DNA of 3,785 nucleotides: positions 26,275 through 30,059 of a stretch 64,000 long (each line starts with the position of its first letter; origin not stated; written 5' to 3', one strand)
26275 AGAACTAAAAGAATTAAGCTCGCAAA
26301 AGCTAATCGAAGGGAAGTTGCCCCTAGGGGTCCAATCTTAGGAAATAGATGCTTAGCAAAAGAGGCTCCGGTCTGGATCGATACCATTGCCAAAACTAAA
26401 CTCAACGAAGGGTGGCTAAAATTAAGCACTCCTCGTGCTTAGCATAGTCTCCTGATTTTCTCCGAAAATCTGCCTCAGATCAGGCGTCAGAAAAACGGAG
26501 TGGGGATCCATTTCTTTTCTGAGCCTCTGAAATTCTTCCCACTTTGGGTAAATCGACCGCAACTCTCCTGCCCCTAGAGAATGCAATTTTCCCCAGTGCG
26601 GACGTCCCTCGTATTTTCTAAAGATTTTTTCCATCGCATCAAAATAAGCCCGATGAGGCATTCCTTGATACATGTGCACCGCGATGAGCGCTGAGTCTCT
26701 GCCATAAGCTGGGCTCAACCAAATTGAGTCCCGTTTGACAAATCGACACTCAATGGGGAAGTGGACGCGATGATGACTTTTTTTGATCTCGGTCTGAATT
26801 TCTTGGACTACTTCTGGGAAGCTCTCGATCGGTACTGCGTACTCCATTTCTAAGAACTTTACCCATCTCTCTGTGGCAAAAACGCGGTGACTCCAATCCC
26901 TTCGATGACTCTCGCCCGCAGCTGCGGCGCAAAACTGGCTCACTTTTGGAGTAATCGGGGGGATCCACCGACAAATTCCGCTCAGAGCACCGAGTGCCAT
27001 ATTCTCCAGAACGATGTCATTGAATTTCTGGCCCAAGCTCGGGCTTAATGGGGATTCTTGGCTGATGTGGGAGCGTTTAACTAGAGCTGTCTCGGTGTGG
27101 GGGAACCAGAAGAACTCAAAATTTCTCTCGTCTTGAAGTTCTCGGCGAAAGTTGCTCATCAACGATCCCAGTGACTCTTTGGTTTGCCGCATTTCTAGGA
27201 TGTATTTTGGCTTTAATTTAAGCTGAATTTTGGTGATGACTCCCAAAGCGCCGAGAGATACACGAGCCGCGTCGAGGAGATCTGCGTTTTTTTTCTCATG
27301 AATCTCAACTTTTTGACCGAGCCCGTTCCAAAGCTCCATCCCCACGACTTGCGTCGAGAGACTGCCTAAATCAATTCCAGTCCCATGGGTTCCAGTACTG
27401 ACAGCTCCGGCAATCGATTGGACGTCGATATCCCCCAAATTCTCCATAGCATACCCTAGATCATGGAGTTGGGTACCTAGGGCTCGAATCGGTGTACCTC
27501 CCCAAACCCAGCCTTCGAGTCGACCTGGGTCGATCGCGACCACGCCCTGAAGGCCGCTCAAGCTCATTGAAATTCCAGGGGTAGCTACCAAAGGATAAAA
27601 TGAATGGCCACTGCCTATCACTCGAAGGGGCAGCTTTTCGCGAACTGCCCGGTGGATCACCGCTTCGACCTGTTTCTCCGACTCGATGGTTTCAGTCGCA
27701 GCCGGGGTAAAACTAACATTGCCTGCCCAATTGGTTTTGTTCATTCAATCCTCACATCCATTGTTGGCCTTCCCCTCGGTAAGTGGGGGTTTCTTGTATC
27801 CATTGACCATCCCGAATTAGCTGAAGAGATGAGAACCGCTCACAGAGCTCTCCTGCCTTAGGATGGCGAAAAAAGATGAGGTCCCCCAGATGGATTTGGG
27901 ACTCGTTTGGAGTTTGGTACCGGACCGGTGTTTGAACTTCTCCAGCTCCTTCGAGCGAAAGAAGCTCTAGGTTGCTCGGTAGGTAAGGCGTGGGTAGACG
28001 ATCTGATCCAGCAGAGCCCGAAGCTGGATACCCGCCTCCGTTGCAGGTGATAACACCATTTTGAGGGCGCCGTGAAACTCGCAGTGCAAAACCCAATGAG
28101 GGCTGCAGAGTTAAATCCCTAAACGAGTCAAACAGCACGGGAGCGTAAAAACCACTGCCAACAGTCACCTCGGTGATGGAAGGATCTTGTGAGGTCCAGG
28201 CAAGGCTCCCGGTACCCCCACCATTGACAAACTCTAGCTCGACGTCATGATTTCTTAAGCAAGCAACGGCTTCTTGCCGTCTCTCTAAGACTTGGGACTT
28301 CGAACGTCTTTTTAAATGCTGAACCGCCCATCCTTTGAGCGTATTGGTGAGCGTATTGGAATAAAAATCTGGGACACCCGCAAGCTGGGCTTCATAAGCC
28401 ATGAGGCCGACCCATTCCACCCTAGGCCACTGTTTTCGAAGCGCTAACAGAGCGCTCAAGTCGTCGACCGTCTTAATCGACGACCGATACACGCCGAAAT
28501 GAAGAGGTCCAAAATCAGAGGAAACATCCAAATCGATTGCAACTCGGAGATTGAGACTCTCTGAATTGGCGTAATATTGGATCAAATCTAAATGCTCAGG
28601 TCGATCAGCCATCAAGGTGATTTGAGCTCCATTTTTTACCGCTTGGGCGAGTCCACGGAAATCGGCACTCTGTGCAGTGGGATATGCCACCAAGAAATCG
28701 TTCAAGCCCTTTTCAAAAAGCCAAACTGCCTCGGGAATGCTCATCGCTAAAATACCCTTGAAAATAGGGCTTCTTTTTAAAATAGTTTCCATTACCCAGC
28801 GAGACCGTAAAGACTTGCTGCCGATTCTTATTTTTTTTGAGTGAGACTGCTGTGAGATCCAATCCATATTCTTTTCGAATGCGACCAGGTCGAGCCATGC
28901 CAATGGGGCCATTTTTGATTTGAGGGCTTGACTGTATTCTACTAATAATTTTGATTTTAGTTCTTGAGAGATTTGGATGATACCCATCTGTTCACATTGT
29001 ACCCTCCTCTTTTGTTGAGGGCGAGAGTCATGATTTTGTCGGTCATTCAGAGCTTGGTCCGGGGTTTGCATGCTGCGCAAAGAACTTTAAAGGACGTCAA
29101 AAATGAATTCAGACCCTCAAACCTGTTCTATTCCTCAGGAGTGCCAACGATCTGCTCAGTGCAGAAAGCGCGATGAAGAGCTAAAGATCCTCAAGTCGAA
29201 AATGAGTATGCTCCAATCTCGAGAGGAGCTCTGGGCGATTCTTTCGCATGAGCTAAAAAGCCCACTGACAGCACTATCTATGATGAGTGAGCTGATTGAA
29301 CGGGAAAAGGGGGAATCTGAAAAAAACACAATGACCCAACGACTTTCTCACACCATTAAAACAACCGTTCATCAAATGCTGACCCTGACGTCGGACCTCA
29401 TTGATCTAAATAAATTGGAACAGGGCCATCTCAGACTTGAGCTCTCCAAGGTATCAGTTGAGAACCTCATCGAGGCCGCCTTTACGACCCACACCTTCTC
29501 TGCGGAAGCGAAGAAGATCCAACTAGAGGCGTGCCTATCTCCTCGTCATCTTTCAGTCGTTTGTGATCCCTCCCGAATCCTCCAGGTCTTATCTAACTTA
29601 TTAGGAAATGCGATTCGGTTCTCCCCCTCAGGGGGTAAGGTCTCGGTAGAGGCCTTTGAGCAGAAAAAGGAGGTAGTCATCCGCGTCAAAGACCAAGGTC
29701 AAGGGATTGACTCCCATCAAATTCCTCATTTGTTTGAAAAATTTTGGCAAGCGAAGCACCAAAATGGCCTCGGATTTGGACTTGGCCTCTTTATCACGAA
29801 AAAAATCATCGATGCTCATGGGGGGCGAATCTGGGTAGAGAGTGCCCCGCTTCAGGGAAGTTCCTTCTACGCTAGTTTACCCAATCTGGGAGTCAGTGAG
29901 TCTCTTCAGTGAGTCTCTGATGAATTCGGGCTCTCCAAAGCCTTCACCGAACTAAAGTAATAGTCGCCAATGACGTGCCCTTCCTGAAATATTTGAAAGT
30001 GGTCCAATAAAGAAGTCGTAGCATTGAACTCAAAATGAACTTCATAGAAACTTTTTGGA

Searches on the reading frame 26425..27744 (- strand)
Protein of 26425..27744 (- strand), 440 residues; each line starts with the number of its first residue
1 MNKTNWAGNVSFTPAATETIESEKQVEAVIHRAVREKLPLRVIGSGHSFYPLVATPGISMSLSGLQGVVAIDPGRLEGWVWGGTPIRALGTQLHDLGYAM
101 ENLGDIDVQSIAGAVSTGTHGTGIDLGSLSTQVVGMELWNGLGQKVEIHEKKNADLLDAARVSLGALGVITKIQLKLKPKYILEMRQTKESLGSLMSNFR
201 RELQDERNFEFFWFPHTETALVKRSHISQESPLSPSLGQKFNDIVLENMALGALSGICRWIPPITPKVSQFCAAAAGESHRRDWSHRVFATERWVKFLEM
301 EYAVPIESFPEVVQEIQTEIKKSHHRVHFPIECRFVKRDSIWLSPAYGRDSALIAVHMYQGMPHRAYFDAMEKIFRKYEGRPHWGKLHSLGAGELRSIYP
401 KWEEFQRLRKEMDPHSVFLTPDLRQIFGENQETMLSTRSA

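Call 5: search_protein_families(library=pfam, proteins=[window:26425-27744:-], max_evalue=1)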
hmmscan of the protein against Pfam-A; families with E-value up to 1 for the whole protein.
window:26425-27744:- (440 aa): 2 families
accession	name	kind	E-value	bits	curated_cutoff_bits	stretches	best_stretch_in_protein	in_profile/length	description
PF04030.19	ALO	-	6.6e-77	259.1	23.1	1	173-422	1-254/258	D-arabinono-1,4-lactone oxidase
PF01565.28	FAD_binding_4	-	4.7e-20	72.1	26.4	1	14-147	1-137/139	FAD binding domain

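Call 40: search_protein_families(library=ncbifam, proteins=[window:26425-27744:-], max_evalue=0.001)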
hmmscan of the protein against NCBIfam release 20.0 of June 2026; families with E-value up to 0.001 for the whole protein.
window:26425-27744:- (440 aa): 7 families
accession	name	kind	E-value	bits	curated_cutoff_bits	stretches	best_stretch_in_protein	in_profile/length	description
TIGR01679.1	bact_FAD_ox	subfamily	3.5e-120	401.7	292.25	1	4-428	2-419/419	FAD-linked oxidoreductase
TIGR01678.1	FAD_lactone_ox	subfamily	6.9e-70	236.1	396.8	1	4-420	5-437/438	sugar 1,4-lactone oxidase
TIGR01677.1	pln_FAD_oxido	subfamily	1.6e-23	83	383.1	2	17-224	37-258/560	FAD-dependent oxidoreductase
TIGR01676.1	GLDHase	equivalog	7.5e-20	71.2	458.25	1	4-223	52-271/541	L-galactonolactone dehydrogenase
NF053785.1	DcplphribOxDprE1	equivalog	1.8e-13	50.5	500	2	297-420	321-441/449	decaprenylphosphoryl-beta-D-ribose oxidase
NF008439.0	PRK11282.1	equivalog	1.7e-09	37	284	1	21-184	6-177/358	glycolate oxidase subunit GlcE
NF011245.0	PRK14651.1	equivalog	0.00041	19.6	224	1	36-182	36-172/273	UDP-N-acetylmuramate dehydrogenase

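Call 42: find_homologous_proteins(query=window:26425-27744:-, max_evalue=1e-60)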
Query window:26425-27744:- (440 aa): 7644 proteins with E <= 1e-60 among 8000 candidates; the best 120 are listed.
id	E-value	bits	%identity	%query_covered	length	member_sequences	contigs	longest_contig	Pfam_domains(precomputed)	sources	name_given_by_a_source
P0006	0.0e+0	1014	100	100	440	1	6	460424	PF04030.20,PF01565.29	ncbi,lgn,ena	-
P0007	1.6e-238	810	77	100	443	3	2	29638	PF04030.20,PF01565.29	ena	-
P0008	3.4e-235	799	76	100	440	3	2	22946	PF04030.20,PF01565.29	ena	-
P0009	1.9e-223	760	73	100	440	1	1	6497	PF04030.20,PF01565.29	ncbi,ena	-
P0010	6.8e-221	752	75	97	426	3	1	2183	PF04030.20,PF01565.29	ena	-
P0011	3.6e-202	690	65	100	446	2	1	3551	PF04030.20,PF01565.29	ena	-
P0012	8.7e-154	531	68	75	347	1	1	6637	PF04030.20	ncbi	-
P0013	2.2e-148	513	53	96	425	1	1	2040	PF04030.20,PF01565.29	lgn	-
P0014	1.4e-143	497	51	96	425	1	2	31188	PF04030.20,PF01565.29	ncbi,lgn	-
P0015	3.5e-143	496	52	96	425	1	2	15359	PF04030.20,PF01565.29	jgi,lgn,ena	-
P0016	5.6e-143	495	51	96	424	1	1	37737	PF04030.20,PF01565.29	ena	-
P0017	9.8e-143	494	52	96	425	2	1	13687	PF04030.20,PF01565.29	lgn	-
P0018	3.9e-142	492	52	96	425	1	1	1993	PF04030.20,PF01565.29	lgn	-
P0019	4.0e-140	486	51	96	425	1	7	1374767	PF04030.20,PF01565.29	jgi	jgi:FAD-linked oxidoreductase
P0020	1.9e-138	480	51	95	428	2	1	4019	PF04030.20,PF01565.29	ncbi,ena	-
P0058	1.6e-126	441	50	96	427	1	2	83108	PF04030.20,PF01565.29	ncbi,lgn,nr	ncbi:MAG: FAD-binding protein [Bdellovibrionales bacterium]|nr:FAD-binding protein [Bdellovibrionale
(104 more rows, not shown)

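Call 43: find_encoding_contigs(protein=P0007, flank=6000, max_places=2)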
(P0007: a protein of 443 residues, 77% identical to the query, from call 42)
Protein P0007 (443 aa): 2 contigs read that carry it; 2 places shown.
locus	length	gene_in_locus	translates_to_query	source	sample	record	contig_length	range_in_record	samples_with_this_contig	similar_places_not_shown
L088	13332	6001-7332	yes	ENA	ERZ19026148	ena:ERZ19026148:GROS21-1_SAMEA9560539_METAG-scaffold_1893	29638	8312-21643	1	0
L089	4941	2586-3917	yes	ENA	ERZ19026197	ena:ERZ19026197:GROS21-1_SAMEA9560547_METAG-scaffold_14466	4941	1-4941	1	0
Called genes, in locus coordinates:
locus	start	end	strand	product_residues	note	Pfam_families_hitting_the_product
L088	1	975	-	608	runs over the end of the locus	-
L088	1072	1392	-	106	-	PF00581:Rhodanese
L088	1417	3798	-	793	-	PF00266:Aminotran_5, PF00753:Lactamase_B (weak), PF00581:Rhodanese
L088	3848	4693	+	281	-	-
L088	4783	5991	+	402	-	PF01168:Ala_racemase_N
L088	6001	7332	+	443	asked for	PF01565:FAD_binding_4, PF04030:ALO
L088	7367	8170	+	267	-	PF00892:EamA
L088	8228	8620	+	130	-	-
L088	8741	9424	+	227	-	PF00127:Copper-bind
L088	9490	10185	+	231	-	PF01127:Sdh_cyt (faint)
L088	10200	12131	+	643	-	-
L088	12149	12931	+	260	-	PF13085:Fer2_3, PF13187:Fer4_9 (faint), PF12797:Fer4_2 (faint), PF13237:Fer4_10, PF00037:Fer4 (weak), PF12838:Fer4_7, PF13183:Fer4_8, PF13534:Fer4_17 (weak)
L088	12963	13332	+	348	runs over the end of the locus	PF01209:Ubie_methyltran, PF13649:Methyltransf_25, PF13847:Methyltransf_31, PF08241:Methyltransf_11, PF08242:Methyltransf_12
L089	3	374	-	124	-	?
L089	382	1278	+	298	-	-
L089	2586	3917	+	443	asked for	PF01565:FAD_binding_4, PF04030:ALO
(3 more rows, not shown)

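Call 44: find_encoding_contigs(protein=P0008, flank=6000, max_places=2)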
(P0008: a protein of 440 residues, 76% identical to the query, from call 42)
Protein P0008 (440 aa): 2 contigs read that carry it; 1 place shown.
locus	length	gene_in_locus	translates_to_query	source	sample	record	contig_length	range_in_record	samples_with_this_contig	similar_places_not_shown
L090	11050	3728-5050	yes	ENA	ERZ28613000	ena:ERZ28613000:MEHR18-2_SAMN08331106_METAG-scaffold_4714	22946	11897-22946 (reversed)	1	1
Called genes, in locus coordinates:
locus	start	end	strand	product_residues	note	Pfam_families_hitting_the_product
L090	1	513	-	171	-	?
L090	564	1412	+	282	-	-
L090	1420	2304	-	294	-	PF00512:HisKA, PF13581:HATPase_c_2 (faint), PF02518:HATPase_c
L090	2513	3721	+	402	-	PF01168:Ala_racemase_N (weak)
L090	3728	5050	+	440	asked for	PF01565:FAD_binding_4, PF04030:ALO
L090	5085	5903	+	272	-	PF00892:EamA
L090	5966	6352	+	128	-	-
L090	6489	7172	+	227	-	PF13473:Cupredoxin_1 (faint), PF00127:Copper-bind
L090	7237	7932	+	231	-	-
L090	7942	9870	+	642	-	PF00890:FAD_binding_2, PF01266:DAO, PF07992:Pyr_redox_2 (weak), PF02910:Succ_DH_flav_C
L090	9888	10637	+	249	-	PF13085:Fer2_3, PF13187:Fer4_9 (faint), PF12797:Fer4_2 (faint), PF13237:Fer4_10, PF12838:Fer4_7, PF13183:Fer4_8, PF13534:Fer4_17 (weak)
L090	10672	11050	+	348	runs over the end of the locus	PF01209:Ubie_methyltran, PF13489:Methyltransf_23 (weak), PF13649:Methyltransf_25, PF13847:Methyltransf_31, PF08241:Methyltransf_11, PF08242:Methyltransf_12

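Call 45: find_encoding_contigs(protein=P0012, flank=6000, max_places=2)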
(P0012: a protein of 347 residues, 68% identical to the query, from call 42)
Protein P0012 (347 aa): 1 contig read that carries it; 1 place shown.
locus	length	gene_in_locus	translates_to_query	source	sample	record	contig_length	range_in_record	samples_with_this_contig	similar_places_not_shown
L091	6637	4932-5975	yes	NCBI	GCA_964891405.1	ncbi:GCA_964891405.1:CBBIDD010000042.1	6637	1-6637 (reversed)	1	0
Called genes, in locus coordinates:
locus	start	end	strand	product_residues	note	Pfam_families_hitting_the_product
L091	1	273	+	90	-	?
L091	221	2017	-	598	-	-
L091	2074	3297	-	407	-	PF07690:MFS_1, PF13000:Acatn, PF07690:MFS_1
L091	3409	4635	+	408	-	PF01168:Ala_racemase_N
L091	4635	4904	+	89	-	PF01565:FAD_binding_4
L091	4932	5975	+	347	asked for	PF04030:ALO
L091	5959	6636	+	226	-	?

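Call 46: find_encoding_contigs(protein=P0011, flank=6000, max_places=2)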
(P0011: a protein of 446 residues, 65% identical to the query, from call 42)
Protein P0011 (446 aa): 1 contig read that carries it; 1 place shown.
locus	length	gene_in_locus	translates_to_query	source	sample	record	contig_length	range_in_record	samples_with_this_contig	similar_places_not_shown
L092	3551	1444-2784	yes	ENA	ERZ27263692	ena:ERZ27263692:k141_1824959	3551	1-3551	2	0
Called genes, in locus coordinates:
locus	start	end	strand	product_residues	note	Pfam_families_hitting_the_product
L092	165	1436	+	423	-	PF01168:Ala_racemase_N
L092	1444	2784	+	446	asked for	PF01565:FAD_binding_4, PF04030:ALO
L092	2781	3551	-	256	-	?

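Call 63: find_encoding_contigs(protein=P0058, flank=5000, max_places=1)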
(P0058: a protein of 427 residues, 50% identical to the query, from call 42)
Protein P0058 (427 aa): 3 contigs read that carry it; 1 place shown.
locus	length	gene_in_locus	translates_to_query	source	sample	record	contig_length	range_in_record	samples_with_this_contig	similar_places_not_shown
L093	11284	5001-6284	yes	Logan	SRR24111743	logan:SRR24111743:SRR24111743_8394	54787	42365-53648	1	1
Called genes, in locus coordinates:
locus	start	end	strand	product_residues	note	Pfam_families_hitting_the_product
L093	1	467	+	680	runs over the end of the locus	PF16697:Yop-YscD_cpl, PF00498:FHA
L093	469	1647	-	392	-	PF20434:BD-FAE, PF00561:Abhydrolase_1 (faint), PF07859:Abhydrolase_3, PF12146:Hydrolase_4 (faint), PF12697:Abhydrolase_6 (weak), PF00326:Peptidase_S9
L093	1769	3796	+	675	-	PF00578:AhpC-TSA, PF00085:Thioredoxin (faint), PF08534:Redoxin (weak), PF13098:Thioredoxin_2 (faint), PF13905:Thioredoxin_8, PF25021:TEN_NHL (faint), PF01436:NHL (weak)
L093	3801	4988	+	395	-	PF01168:Ala_racemase_N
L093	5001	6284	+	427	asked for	PF01565:FAD_binding_4, PF04030:ALO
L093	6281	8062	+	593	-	PF04734:Ceramidase_alk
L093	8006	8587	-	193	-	-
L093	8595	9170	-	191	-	PF02472:ExbD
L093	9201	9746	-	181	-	PF02472:ExbD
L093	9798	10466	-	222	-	PF01618:MotA_ExbB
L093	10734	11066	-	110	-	PF00085:Thioredoxin, PF13098:Thioredoxin_2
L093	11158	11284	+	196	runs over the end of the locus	PF13580:SIS_2, PF01380:SIS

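Call 64: find_encoding_contigs(protein=P0014, flank=5000, max_places=1)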
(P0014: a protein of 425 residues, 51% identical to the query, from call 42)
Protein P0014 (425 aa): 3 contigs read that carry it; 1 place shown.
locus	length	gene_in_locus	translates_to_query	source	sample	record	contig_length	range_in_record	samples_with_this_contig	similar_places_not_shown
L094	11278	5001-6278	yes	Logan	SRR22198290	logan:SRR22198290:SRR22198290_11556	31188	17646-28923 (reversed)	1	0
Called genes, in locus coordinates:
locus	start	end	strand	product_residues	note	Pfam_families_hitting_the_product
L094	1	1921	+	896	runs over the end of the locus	PF07517:SecA_DEAD, PF01043:SecA_PP_bind, PF21090:P-loop_SecA, PF07516:SecA_SW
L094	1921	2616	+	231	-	-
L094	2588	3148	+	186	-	-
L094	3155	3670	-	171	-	-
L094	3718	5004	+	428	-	-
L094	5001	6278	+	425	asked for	PF01565:FAD_binding_4, PF04030:ALO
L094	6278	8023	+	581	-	PF04734:Ceramidase_alk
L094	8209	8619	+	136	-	-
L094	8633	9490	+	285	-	PF02630:SCO1-SenC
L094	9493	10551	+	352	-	PF02790:COX2_TM, PF00116:COX2, PF00034:Cytochrom_C, PF13442:Cytochrome_CBB3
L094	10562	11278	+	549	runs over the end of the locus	PF00115:COX1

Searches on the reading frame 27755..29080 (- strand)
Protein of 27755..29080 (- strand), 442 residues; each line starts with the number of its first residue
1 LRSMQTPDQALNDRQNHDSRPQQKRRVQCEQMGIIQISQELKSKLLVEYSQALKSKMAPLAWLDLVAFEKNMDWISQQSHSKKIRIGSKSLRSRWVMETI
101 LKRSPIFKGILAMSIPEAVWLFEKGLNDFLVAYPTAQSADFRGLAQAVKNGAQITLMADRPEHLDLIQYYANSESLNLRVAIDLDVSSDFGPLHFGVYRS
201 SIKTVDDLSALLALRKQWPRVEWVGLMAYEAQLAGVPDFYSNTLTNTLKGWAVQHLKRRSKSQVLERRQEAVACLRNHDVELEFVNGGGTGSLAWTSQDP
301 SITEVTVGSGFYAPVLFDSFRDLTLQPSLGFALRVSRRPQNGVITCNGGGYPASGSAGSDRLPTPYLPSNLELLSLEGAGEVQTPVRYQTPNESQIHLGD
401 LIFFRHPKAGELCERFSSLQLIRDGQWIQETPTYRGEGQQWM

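Call 5: search_protein_families(library=pfam, proteins=[window:27755-29080:-], max_evalue=1)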
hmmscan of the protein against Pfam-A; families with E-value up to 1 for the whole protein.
window:27755-29080:- (442 aa): 2 families
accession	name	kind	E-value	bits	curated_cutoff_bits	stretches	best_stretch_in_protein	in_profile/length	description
PF01168.26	Ala_racemase_N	-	1.4e-06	28.6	24.1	1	64-312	2-216/220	Alanine racemase, N-terminal domain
PF21455.3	PylD_N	-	0.017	15.4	27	1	137-162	75-100/112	Pyrrolysine biosynthesis protein PylD, N-terminal domain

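Call 40: search_protein_families(library=ncbifam, proteins=[window:27755-29080:-], max_evalue=0.001)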
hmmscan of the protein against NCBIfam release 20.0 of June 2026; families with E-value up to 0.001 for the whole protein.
window:27755-29080:- (442 aa): 1 family
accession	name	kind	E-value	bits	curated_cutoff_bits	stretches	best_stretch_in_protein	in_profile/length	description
NF045642.2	HdxyAspAldBhcC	equivalog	5.3e-10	38.9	690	1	59-312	30-260/387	3-hydroxy-D-aspartate aldolase BhcC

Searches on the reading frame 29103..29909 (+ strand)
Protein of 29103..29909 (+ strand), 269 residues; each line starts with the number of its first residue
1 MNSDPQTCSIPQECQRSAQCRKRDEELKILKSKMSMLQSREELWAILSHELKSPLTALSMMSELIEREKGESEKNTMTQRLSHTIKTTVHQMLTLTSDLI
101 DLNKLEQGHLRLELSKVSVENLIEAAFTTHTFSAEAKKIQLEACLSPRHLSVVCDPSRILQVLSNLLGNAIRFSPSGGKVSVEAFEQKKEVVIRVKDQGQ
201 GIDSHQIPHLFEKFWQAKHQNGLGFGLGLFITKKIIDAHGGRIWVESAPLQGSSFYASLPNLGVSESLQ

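Call 40: search_protein_families(library=ncbifam, proteins=[window:29103-29909:+], max_evalue=0.001)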
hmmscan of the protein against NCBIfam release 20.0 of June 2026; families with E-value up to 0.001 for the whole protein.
window:29103-29909:+ (269 aa): 82 families (the best 25 are shown)
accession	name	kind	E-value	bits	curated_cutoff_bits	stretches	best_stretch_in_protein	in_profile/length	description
NF033092.0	HK_WalK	equivalog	1.2e-47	162.8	725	1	38-260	370-593/594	cell wall metabolism sensor histidine kinase WalK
NF046044.1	PnpS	equivalog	1.5e-46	159.2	400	1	38-260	168-390/390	two-component system histidine kinase PnpS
NF006800.0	PRK09303.1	equivalog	1.2e-45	156.1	342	1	20-260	128-376/383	histidine kinase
TIGR02966.1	phoR_proteo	equivalog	4.7e-45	154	334.2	1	35-258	109-332/333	phosphate regulon sensor histidine kinase PhoR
NF041880.1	EPS_EpsF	equivalog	1.8e-43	148.8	900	1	43-260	277-492/492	response regulator EpsF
NF047874.1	MASE3_PAS_HK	subfamily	2.9e-42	145.3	560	1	25-264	382-628/655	MASE3 domain-containing sensor histidine kinase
NF008312.0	PRK11100.1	equivalog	1.7e-40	139.2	356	1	26-254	242-467/477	two-component system sensor histidine kinase CreC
TIGR02956.1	TMAO_torS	equivalog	1.6e-38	132.5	676.5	1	44-260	468-681/967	TMAO reductase system sensor histidine kinase/response regulator TorS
NF011874.0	PRK15347.1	equivalog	3.4e-36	124.7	852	1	43-260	401-613/921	two component system sensor kinase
NF040691.1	MtrAB_MtrB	equivalog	6.4e-36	124.4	450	1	34-261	267-492/507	MtrAB system histidine kinase MtrB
NF012163.2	BaeS_SmeS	equivalog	5.9e-35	121.1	500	1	38-256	238-453/457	sensor histidine kinase efflux regulator BaeS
NF008468.0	PRK11360.1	equivalog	1.6e-34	119.3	646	1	42-260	398-607/616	two-component system sensor histidine kinase AtoS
NF045595.1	HK_scytonemin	equivalog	2.9e-34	118.5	865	1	33-261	408-635/637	scytonemin biosynthesis sensor histidine kinase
NF041735.1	hist_kin_RppB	equivalog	4.7e-34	117.9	400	1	47-260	223-438/438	two-component system sensor histidine kinase RppB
NF007793.0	PRK10490.1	equivalog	2.7e-33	115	1123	1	37-261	661-882/895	two-component system sensor histidine kinase KdpD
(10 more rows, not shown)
